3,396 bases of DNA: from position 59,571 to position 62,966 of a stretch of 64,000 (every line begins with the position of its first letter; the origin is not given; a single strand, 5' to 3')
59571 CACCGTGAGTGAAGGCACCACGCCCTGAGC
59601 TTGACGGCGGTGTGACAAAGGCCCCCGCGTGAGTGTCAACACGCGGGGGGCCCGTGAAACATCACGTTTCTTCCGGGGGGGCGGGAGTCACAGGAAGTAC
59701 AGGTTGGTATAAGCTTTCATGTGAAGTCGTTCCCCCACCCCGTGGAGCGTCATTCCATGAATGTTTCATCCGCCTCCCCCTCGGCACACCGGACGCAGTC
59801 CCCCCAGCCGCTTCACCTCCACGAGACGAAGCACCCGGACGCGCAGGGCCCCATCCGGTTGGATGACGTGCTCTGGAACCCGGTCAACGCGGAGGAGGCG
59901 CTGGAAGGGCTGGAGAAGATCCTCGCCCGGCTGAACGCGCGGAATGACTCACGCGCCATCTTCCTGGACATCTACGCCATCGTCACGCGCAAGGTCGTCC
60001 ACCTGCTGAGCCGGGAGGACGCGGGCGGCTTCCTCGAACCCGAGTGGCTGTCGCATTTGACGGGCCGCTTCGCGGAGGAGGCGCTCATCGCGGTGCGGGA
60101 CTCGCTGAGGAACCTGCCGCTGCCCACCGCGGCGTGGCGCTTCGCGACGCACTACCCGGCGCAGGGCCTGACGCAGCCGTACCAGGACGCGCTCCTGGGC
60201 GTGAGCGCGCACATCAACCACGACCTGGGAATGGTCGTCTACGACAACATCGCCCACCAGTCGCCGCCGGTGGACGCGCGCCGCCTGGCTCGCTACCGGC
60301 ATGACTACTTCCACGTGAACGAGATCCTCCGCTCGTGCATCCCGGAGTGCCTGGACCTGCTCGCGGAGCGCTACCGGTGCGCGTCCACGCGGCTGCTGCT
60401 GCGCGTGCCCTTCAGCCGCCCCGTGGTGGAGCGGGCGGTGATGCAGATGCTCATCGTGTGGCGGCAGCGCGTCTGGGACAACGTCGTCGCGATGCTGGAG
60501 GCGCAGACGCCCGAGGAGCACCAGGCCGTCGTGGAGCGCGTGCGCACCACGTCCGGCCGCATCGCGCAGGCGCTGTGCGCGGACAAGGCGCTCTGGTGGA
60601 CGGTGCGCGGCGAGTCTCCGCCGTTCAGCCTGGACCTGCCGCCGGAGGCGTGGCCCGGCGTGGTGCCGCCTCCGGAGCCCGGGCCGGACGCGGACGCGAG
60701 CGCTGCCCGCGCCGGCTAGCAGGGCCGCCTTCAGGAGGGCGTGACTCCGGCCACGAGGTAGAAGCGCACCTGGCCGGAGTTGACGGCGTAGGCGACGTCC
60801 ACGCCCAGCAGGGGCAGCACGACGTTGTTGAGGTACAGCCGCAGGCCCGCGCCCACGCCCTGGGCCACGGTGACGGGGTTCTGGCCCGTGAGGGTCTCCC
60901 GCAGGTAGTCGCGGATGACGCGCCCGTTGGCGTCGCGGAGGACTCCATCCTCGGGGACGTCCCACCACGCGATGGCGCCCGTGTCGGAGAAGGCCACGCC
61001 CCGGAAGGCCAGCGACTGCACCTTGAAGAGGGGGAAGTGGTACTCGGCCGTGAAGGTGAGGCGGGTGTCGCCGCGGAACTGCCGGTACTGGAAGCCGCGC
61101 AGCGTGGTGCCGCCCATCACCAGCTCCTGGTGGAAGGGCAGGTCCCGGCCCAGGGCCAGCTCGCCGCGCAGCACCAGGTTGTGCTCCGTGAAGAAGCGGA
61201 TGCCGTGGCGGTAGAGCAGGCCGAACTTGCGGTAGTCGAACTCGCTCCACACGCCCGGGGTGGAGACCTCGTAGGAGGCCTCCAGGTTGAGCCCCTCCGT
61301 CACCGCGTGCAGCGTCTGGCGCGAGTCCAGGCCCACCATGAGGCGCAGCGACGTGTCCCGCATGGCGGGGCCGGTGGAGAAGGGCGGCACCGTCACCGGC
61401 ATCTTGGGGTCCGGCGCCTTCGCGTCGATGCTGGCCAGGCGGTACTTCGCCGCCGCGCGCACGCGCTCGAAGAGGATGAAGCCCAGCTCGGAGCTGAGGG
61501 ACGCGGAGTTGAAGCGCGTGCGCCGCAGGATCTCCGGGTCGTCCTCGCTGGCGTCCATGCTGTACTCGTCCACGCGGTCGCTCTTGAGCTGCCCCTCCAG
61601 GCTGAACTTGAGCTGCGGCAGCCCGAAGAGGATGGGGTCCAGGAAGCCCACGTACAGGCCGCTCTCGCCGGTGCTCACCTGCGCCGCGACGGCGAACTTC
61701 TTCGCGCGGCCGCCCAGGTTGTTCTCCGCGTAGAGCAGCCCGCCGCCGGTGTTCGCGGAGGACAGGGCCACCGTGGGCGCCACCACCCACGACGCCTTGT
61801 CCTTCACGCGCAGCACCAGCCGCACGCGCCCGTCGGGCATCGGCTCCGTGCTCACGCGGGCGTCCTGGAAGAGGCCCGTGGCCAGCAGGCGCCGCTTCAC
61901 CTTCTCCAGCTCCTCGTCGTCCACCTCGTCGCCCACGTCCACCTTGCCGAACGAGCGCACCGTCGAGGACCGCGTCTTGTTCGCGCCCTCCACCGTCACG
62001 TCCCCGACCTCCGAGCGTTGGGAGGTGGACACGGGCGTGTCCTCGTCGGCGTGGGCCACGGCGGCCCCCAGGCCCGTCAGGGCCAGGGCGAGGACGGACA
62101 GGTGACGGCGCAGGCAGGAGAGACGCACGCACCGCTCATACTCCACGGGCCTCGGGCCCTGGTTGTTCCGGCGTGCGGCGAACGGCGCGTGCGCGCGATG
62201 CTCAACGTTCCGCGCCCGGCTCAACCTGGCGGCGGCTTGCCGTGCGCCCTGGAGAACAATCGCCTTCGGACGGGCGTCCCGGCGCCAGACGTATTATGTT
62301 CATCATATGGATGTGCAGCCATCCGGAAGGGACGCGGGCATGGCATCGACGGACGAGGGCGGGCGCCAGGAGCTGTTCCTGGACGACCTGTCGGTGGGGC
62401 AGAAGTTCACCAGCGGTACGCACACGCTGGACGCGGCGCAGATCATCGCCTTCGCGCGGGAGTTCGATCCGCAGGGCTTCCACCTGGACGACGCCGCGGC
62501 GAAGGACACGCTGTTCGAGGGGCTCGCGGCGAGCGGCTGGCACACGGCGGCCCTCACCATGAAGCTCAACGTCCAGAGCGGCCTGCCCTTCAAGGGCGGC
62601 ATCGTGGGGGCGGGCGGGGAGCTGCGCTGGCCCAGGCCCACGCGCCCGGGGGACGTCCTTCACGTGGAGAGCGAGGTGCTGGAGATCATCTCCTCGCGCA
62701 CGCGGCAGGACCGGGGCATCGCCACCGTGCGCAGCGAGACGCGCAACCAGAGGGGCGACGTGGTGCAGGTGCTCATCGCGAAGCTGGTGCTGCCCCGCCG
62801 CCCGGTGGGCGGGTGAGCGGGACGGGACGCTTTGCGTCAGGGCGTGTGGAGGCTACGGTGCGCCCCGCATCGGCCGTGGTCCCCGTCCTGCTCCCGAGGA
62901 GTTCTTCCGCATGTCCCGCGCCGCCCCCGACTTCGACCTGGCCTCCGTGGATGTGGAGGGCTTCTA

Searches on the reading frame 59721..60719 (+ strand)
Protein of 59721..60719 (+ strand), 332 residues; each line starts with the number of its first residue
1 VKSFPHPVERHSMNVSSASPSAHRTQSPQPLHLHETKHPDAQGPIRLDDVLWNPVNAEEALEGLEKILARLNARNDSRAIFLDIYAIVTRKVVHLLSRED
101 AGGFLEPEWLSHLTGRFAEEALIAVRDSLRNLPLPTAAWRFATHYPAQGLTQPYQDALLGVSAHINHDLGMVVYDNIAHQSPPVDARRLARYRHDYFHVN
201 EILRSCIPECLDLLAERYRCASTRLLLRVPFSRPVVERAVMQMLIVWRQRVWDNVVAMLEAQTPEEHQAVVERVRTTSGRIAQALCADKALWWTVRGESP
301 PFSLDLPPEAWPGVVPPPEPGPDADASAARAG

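Call 3: search_protein_families(library=pfam, proteins=[window:59721-60719:+], max_evalue=0.01)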
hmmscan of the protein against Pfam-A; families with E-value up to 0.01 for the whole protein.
window:59721-60719:+ (332 aa): 1 family
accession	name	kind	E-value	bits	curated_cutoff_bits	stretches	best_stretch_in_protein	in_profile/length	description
PF19458.4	DUF5995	-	1.6e-46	158.8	27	1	58-286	2-223/225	Family of unknown function (DUF5995)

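Call 4: search_protein_families(library=ncbifam, proteins=[window:59721-60719:+], max_evalue=0.01)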
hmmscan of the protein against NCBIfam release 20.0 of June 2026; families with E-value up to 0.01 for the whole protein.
window:59721-60719:+ (332 aa): 0 families

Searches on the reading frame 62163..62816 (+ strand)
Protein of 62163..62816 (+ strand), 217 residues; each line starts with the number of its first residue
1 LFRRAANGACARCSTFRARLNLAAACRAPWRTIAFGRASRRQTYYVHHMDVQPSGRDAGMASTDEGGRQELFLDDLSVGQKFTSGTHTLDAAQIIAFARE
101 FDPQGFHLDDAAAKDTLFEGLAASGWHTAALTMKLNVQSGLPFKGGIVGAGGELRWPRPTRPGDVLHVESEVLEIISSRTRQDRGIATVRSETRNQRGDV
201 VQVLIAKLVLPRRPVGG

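Call 3: search_protein_families(library=pfam, proteins=[window:62163-62816:+], max_evalue=0.01)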
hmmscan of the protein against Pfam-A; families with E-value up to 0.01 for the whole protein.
window:62163-62816:+ (217 aa): 3 families
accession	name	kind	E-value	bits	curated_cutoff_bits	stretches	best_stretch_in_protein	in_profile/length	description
PF01575.25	MaoC_dehydratas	-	2.3e-12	47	27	1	79-191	7-119/123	MaoC like domain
PF13452.11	FAS1_DH_region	-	1.2e-06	29.2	22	1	78-201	3-129/132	FAS1-like, dehydratase domain region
PF19315.5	MC_hydratase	-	0.00093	18.8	26.5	1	98-213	53-167/353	Mesaconyl-CoA hydratase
